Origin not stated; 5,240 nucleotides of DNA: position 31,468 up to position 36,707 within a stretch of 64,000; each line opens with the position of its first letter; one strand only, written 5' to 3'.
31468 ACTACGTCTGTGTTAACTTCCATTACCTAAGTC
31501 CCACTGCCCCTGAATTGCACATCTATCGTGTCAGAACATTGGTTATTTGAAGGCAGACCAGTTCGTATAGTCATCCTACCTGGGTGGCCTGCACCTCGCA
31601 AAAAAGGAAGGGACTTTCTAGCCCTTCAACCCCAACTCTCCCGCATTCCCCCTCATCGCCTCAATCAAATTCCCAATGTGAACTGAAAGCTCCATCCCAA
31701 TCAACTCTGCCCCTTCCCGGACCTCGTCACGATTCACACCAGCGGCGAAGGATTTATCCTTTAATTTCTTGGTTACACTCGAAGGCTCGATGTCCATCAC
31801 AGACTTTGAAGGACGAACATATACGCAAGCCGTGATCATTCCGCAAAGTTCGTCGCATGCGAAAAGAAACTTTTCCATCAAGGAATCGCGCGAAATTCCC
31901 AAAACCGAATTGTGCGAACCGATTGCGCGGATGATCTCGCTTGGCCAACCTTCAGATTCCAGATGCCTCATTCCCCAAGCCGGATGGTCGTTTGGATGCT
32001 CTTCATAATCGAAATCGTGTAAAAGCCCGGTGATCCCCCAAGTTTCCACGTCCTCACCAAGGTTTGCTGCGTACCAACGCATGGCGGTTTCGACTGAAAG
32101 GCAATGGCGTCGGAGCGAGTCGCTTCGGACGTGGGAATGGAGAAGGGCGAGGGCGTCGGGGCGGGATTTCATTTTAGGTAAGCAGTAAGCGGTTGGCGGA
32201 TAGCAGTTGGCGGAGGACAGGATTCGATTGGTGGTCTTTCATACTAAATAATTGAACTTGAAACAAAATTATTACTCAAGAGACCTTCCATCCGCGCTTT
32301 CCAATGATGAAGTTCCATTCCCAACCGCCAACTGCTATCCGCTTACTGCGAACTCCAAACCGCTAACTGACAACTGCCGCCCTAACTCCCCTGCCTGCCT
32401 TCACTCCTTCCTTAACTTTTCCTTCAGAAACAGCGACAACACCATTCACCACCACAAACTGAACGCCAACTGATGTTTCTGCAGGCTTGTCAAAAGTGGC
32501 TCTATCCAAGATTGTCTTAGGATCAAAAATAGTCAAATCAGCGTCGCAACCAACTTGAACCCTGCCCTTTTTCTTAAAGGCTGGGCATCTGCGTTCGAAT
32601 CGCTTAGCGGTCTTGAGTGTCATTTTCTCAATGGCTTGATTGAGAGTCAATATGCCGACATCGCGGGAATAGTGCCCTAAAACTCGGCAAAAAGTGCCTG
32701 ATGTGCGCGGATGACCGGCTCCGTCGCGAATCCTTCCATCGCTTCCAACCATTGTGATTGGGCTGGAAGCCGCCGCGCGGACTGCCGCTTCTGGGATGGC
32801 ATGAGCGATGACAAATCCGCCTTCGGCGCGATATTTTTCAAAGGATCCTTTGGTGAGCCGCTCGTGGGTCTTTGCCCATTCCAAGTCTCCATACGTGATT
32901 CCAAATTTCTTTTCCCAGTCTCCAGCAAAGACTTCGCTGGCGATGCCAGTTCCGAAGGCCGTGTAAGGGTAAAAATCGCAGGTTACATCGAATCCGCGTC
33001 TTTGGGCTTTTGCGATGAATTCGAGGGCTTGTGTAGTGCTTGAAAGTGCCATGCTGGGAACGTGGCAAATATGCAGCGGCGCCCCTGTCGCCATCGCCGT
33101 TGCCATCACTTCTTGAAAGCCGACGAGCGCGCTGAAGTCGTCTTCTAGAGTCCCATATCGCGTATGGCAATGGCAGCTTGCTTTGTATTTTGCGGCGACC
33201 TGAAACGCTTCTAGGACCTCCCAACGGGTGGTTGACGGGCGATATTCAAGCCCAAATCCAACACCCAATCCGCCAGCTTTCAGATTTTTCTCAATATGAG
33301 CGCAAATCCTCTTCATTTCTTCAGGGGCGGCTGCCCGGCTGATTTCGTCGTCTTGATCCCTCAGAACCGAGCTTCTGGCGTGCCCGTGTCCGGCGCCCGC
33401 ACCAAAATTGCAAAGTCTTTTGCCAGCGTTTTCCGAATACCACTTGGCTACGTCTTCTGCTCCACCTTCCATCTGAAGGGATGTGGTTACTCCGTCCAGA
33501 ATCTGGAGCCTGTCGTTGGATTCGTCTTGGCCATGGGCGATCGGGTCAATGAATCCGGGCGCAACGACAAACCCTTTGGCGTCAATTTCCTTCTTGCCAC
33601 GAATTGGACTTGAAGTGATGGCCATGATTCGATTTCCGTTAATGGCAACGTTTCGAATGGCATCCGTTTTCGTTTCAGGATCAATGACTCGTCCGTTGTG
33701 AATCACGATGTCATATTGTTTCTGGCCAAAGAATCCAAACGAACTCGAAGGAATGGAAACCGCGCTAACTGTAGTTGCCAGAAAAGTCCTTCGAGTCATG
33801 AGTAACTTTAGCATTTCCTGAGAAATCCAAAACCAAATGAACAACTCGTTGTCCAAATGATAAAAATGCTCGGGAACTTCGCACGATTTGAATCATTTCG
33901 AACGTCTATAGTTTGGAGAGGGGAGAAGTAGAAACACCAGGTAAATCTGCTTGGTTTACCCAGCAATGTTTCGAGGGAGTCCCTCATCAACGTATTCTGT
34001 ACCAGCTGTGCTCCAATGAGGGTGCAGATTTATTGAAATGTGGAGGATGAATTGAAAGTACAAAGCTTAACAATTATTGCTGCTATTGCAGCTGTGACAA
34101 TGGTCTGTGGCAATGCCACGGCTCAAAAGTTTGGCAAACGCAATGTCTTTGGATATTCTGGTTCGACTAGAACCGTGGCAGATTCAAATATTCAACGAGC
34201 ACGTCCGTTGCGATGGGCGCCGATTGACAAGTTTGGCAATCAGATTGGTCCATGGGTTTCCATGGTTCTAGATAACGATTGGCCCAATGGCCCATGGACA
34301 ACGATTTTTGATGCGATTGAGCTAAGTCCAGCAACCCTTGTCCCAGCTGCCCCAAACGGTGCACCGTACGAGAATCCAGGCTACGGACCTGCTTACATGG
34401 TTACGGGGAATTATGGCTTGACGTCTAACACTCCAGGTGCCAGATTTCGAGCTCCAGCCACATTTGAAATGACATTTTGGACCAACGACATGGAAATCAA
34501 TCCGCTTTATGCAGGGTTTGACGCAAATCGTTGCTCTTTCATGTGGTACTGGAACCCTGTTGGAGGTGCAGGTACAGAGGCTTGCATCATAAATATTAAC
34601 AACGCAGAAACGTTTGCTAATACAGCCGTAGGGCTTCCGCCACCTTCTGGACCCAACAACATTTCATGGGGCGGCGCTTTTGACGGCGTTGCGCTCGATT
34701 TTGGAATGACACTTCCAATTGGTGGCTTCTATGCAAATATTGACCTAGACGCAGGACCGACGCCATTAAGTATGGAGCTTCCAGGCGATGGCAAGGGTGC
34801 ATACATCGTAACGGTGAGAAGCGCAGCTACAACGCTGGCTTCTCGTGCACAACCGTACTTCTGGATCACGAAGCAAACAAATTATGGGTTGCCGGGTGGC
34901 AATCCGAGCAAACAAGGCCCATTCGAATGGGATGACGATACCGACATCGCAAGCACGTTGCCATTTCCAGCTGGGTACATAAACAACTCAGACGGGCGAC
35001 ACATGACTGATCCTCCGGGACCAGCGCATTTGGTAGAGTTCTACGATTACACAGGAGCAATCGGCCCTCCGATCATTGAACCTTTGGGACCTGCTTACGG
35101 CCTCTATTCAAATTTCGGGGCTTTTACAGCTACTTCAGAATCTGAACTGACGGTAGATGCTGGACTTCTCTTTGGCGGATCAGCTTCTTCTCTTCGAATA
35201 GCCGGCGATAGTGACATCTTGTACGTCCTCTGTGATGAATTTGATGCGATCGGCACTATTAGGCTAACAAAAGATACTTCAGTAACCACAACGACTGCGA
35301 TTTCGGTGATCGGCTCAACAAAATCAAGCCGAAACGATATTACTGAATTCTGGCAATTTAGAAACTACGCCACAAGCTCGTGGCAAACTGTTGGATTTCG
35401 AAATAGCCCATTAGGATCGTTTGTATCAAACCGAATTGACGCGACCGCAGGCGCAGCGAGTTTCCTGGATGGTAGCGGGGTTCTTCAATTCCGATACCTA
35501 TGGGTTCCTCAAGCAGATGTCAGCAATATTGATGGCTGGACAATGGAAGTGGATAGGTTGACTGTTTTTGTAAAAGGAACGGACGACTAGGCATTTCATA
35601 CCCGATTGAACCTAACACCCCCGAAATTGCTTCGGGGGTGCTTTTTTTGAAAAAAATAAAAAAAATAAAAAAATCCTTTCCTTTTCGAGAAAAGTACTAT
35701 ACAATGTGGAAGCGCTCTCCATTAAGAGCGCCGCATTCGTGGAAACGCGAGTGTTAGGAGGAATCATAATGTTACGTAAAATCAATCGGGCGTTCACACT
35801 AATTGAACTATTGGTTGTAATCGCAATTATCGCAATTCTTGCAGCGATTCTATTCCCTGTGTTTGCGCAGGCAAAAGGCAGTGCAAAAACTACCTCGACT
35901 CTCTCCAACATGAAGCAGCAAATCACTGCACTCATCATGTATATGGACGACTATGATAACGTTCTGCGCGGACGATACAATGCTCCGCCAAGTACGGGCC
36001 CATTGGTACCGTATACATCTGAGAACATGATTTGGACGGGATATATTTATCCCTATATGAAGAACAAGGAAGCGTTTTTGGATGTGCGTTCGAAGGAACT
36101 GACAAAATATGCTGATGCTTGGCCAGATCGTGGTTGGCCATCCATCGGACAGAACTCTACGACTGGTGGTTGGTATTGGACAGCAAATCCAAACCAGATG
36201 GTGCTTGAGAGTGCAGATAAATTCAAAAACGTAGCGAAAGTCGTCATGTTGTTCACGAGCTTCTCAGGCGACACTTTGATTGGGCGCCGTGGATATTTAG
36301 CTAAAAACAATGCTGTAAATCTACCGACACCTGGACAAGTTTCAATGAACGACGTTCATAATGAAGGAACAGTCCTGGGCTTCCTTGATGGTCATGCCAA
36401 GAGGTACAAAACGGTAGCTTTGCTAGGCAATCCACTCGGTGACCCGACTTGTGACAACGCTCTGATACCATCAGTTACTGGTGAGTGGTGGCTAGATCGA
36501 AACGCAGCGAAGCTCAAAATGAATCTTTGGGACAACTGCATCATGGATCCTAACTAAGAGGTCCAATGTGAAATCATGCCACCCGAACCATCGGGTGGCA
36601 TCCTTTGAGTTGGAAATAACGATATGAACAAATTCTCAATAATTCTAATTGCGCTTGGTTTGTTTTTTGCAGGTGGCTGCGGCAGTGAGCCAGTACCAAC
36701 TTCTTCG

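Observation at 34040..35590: Shared C-terminal module of about 140 aa in several secreted proteins (candidate sorting or surface-anchoring domain)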

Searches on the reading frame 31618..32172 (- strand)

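Call 71: search_protein_families(library=pfam, proteins=[window:31618-32172:-], max_evalue=0.001)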
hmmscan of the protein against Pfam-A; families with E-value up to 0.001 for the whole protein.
window:31618-32172:- (184 aa): 1 family
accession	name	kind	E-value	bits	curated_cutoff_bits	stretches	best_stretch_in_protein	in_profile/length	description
PF01966.28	HD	-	8.8e-07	29.7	22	1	22-109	3-113/116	HD domain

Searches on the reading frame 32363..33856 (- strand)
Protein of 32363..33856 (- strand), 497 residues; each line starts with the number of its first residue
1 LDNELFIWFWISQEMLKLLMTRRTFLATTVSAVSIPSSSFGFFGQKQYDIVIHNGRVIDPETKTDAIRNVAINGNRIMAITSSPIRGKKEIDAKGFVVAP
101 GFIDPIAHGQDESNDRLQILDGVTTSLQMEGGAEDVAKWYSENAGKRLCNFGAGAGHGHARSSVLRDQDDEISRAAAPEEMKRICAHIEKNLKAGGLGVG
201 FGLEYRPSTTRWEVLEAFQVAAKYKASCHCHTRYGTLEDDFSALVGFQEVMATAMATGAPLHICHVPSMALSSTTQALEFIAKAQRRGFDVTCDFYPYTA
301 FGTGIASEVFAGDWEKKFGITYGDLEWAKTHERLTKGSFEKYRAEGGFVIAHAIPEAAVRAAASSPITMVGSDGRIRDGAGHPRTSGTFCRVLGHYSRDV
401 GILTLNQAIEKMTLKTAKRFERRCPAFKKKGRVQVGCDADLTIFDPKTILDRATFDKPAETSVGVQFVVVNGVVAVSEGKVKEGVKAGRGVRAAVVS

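Call 15: search_protein_families(library=pfam, proteins=[window:32363-33856:-], max_evalue=0.001)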
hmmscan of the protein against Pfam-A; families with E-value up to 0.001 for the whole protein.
window:32363-33856:- (497 aa): 2 families
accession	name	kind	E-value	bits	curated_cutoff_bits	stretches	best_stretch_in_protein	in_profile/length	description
PF07969.17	Amidohydro_3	-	1.5e-17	64.7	29.7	1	89-475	1-471/472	Amidohydrolase family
PF01979.26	Amidohydro_1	-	3.5e-10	40.1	25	1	368-472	245-342/345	Amidohydrolase family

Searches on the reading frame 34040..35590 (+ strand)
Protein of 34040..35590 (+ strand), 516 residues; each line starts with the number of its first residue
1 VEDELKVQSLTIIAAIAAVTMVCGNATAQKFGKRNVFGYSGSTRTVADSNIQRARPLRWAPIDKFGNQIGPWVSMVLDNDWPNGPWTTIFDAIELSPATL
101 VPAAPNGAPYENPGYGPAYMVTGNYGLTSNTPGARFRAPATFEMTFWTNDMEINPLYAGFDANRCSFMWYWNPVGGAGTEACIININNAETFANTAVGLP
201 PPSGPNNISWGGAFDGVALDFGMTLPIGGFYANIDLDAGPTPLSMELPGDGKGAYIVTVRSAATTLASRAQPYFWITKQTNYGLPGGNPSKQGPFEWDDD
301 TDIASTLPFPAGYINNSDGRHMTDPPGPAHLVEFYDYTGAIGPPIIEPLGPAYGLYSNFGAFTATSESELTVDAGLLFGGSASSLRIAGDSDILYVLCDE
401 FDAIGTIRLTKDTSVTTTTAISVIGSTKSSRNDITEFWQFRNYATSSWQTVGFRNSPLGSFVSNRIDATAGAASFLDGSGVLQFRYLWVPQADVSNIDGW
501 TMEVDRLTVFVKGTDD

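Call 5: search_protein_families(library=pfam, proteins=[window:34040-35590:+], max_evalue=1)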
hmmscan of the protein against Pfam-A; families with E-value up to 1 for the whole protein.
window:34040-35590:+ (516 aa): 1 family
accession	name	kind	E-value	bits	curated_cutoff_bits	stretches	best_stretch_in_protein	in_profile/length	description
PF14741.12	GH114_assoc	-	0.058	14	22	1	414-498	39-125/126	N-terminal glycosyl-hydrolase-114-associated domain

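Call 6: search_protein_families(library=ncbifam, proteins=[window:34040-35590:+], max_evalue=1)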
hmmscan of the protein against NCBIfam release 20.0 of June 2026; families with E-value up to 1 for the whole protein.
window:34040-35590:+ (516 aa): 0 families

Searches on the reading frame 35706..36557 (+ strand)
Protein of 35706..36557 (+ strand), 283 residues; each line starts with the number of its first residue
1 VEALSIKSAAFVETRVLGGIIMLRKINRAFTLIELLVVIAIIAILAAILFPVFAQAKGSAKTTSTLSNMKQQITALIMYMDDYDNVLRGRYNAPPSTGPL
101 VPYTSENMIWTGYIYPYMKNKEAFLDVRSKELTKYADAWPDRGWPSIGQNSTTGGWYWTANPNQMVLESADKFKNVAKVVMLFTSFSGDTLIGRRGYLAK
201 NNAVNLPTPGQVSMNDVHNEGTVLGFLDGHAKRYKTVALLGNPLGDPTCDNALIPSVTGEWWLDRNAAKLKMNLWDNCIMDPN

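Call 15: search_protein_families(library=pfam, proteins=[window:35706-36557:+], max_evalue=0.001)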
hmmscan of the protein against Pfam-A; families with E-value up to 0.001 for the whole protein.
window:35706-36557:+ (283 aa): 1 family
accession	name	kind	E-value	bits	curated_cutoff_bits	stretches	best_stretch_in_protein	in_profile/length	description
PF07963.17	N_methyl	-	1.3e-08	34.4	21.2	1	25-50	2-27/27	Prokaryotic N-terminal methylation motif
